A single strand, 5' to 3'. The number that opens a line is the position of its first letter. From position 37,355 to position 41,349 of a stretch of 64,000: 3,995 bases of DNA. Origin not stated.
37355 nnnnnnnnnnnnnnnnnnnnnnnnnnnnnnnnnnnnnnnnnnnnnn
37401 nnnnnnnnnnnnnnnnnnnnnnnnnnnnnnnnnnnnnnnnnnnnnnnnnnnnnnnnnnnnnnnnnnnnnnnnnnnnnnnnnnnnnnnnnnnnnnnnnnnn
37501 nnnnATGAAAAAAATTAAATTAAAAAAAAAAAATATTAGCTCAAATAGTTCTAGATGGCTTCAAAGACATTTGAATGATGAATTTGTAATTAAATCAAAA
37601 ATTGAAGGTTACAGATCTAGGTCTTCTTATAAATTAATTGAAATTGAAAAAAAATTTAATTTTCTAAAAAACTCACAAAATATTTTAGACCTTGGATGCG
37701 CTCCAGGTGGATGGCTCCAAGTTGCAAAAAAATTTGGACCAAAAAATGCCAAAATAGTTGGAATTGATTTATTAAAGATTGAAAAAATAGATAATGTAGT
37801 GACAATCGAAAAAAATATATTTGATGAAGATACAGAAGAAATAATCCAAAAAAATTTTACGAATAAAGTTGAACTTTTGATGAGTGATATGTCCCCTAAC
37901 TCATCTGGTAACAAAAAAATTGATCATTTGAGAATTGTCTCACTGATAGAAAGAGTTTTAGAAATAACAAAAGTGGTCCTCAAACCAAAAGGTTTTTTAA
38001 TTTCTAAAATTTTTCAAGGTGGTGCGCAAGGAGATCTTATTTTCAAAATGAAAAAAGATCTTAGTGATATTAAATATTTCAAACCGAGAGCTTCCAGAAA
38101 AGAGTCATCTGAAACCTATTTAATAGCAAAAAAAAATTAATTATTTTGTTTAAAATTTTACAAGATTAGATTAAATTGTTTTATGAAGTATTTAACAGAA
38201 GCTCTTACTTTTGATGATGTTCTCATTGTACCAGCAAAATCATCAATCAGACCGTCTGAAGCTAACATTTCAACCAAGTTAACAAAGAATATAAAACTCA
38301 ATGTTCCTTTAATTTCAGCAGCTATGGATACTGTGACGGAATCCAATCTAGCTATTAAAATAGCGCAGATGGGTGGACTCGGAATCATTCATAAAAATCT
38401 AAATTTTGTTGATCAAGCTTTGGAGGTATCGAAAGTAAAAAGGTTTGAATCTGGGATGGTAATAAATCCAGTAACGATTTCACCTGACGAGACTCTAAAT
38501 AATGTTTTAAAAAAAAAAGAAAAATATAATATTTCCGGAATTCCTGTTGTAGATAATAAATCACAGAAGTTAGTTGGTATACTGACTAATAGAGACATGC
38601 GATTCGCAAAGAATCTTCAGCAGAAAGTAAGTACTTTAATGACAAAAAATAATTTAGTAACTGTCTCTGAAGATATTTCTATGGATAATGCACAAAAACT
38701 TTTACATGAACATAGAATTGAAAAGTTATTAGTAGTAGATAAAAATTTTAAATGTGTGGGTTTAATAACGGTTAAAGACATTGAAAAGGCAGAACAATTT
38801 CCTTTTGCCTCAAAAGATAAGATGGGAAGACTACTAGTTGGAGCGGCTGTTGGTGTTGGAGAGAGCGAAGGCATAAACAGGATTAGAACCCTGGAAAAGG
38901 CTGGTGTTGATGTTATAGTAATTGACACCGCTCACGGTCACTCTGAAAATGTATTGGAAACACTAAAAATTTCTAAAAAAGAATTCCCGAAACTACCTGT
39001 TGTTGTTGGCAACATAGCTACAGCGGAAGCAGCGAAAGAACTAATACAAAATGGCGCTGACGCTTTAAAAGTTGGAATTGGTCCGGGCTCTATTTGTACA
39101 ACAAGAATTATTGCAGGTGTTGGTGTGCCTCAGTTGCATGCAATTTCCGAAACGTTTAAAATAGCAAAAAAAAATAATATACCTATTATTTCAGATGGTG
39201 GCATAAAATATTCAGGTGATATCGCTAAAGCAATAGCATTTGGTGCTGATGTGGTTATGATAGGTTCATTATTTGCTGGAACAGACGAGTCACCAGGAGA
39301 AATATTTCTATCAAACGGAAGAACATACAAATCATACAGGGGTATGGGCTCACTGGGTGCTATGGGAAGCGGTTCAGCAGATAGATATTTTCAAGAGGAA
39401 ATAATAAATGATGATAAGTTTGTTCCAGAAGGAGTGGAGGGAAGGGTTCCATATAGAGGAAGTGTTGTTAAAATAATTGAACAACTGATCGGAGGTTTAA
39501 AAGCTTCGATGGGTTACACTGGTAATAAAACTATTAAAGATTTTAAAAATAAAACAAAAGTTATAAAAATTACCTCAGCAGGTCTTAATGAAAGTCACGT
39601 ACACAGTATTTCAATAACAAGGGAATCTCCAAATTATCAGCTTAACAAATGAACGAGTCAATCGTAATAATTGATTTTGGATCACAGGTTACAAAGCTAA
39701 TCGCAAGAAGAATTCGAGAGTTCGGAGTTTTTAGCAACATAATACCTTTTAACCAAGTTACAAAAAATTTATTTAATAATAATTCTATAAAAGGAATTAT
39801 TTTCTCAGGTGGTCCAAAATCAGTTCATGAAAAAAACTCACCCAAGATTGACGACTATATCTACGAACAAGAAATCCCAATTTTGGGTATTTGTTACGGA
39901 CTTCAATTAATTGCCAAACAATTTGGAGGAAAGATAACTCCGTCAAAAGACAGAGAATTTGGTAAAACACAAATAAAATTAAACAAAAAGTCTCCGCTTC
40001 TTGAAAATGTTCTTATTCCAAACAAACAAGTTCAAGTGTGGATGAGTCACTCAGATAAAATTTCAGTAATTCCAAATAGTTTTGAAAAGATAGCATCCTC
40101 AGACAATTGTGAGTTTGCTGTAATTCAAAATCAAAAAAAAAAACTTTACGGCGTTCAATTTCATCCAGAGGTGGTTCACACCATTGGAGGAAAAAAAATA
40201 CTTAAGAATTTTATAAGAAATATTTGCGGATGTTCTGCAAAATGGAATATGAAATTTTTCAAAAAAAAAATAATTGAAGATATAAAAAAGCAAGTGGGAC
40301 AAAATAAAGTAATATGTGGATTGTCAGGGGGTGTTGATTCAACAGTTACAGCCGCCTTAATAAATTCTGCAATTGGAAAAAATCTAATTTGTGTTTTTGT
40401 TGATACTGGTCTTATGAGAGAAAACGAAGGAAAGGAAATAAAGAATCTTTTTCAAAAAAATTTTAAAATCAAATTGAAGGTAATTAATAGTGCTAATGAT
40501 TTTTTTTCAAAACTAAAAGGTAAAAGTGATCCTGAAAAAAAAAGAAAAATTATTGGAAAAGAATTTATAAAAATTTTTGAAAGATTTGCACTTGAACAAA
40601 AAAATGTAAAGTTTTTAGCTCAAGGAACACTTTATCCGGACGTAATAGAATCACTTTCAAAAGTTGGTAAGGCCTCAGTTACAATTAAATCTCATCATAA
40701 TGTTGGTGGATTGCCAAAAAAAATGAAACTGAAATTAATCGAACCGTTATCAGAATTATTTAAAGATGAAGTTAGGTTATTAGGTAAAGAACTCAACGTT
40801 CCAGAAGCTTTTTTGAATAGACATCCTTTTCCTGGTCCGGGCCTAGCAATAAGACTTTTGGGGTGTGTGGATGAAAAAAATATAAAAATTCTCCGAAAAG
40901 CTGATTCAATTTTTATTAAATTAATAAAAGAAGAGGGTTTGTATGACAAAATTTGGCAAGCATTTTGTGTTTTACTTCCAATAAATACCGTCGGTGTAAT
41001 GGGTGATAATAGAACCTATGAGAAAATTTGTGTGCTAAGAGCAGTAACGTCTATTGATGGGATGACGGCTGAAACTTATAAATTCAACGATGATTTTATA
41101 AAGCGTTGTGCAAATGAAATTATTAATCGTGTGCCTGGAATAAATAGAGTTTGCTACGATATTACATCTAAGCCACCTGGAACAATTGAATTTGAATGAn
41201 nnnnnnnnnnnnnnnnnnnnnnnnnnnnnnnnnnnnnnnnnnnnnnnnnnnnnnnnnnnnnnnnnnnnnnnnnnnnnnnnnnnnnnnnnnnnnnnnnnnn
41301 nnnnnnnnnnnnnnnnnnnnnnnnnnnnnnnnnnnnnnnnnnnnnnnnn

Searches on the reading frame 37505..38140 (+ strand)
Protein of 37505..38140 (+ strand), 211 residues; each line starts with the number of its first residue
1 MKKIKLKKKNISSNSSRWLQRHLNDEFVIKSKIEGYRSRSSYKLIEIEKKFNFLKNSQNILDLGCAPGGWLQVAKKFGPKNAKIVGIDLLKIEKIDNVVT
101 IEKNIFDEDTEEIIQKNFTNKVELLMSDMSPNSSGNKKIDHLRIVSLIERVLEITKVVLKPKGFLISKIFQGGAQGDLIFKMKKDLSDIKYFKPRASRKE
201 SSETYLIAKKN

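Call 8: search_protein_families(library=ncbifam, proteins=[window:37505-38140:+], max_evalue=0.00001)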
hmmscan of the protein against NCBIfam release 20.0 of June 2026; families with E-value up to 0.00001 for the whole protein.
window:37505-38140:+ (211 aa): 4 families
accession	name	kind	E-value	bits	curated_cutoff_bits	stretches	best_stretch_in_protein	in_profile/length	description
TIGR00438.1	rrmJ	equivalog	1.7e-55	187.4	300.15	1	25-210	1-187/188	23S rRNA (uridine(2552)-2'-O)-methyltransferase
NF008390.0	PRK11188.1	equivalog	9.4e-46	156.1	269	1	8-209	3-205/209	23S rRNA (uridine(2552)-2'-O)-methyltransferase RlmE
NF049952.1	23rRNACMtaseTlyA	equivalog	1.5e-06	27.9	250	1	3-133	27-151/236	23S rRNA (cytidine-2'-O)-methyltransferase TlyA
TIGR00478.1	tly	subfamily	1.9e-06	27.4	185.8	1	31-115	52-138/228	TlyA family rRNA (cytidine-2'-O)-methyltransferase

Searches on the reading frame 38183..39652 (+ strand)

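Call 8: search_protein_families(library=ncbifam, proteins=[window:38183-39652:+], max_evalue=0.00001)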
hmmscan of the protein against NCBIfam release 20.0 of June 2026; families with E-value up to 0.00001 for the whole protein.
window:38183-39652:+ (489 aa): 32 families (the best 25 are shown)
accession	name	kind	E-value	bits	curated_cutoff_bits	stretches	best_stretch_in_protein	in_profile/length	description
TIGR01302.1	IMP_dehydrog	equivalog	1.6e-191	637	481.5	1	7-455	1-449/450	IMP dehydrogenase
NF005311.0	PRK06843.1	equivalog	6.5e-129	430.4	779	2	197-476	122-400/404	inosine 5-monophosphate dehydrogenase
NF052358.1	GMPRedGuaB1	equivalog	1.5e-91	307.9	675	1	5-472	10-473/479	GMP reductase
NF005869.0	PRK07807.1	equivalog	2e-91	307.4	549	1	6-473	11-474/479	GuaB1 family IMP dehydrogenase-related protein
NF005493.0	PRK07107.1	equivalog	2.9e-88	296.6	585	1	6-481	8-496/502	IMP dehydrogenase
TIGR01303.1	IMP_DH_rel_1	equivalog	5.6e-82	276.1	562.75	1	7-472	11-471/475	GuaB1 family IMP dehydrogenase-related protein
NF003470.0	PRK05096.1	equivalog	1.2e-60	205.5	397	2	210-465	92-338/347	GMP reductase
TIGR01305.1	GMP_reduct_1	equivalog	6e-59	199.8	492.15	1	209-465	90-337/343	GMP reductase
NF003966.0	PRK05458.1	equivalog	2.3e-57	194.8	344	1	199-462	69-317/327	GMP reductase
TIGR01306.1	GMP_reduct_2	equivalog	1.5e-51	175.8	465.65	1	199-461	65-312/321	GMP reductase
TIGR01304.1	IMP_DH_rel_2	equivalog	4.4e-35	121.6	342.1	2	229-375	140-297/365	GuaB3 family IMP dehydrogenase-related protein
NF053603.1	HhpR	exception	6.9e-11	41.9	520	1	90-202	5-115/282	CBS domain-containing high hydrostatic pressure regulator HhpR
TIGR03151.1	enACPred_II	equivalog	8.9e-10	38.3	453.1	0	31-87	2-59/307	enoyl-[acyl-carrier-protein] reductase FabK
TIGR01186.1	proV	subfamily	2.8e-09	36.6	326.6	1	142-251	236-342/363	betaine/proline/choline family ABC transporter ATP-binding protein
NF011449.0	PRK14869.2-5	equivalog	3.4e-09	36.3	411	1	143-201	63-121/451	putative manganese-dependent inorganic diphosphatase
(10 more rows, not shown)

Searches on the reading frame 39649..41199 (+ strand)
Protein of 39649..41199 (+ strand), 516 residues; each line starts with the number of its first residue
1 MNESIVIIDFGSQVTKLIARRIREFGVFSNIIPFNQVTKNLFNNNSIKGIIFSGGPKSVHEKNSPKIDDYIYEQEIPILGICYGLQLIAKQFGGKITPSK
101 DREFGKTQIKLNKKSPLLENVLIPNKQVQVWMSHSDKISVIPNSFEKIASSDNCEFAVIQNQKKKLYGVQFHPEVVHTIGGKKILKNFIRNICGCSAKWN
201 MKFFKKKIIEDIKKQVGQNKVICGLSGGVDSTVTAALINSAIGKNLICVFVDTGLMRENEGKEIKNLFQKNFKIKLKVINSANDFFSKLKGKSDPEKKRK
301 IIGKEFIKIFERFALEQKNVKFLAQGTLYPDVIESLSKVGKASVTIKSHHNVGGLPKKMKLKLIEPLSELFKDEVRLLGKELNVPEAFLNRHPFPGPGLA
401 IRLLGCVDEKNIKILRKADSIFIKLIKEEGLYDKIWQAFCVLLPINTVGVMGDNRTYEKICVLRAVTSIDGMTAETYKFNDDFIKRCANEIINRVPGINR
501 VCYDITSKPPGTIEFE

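Call 9: search_protein_families(library=ncbifam, proteins=[window:39649-41199:+], max_evalue=0.00001)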
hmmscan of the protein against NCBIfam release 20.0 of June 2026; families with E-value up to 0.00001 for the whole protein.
window:39649-41199:+ (516 aa): 35 families (the best 25 are shown)
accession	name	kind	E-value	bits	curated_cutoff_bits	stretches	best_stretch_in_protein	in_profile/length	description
NF000848.1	PRK00074.1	equivalog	7.1e-231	767.2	400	1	5-516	1-512/512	glutamine-hydrolyzing GMP synthase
TIGR00884.1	guaA_Cterm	equivalog_domain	1.2e-135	451.8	338.75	1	206-516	4-310/310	glutamine-hydrolyzing GMP synthase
TIGR00888.1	guaA_Nterm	equivalog_domain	7.1e-71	237.5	172.15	1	5-195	1-187/188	glutamine-hydrolyzing GMP synthase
NF001975.0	PRK00758.1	equivalog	4.4e-53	179.6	198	1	4-193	3-182/185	GMP synthase subunit A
NF011201.0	PRK14607.1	equivalog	1.5e-21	76.6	670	1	42-193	40-190/534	bifunctional anthranilate synthase component II/anthranilate phosphoribosyltransferase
NF010081.0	PRK13566.1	equivalog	2.5e-20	72.3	645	1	2-192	528-720/729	anthranilate synthase component I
NF006562.0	PRK09065.1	equivalog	4.8e-17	62.3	205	1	39-180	49-195/242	glutamine amidotransferase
NF005799.0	PRK07649.1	equivalog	2.7e-16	59.7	327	1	46-191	43-187/195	aminodeoxychorismate/anthranilate synthase component II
NF005849.0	PRK07765.1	equivalog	5.8e-16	58.4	308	1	44-199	44-198/219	aminodeoxychorismate/anthranilate synthase component II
TIGR00566.1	trpG_papA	subfamily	9e-16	58.2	121.05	1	50-190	48-191/192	glutamine amidotransferase of anthranilate synthase or aminodeoxychorismate synthase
NF010587.0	PRK13980.1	equivalog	4.9e-15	55.4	255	1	202-282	12-95/267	NAD+ synthase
NF005367.0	PRK06895.1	equivalog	1.2e-14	54.7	265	1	5-190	4-187/190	anthranilate synthase component II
NF005946.0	PRK08007.1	equivalog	1.5e-14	53.9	332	1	43-190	40-186/187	aminodeoxychorismate synthase component 2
NF005743.0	PRK07567.1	equivalog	2.4e-14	53.2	264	1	44-175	49-192/245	glutamine amidotransferase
TIGR00552.1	nadE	equivalog_domain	7.2e-14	51.6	63.65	1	209-308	14-113/251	NAD(+) synthase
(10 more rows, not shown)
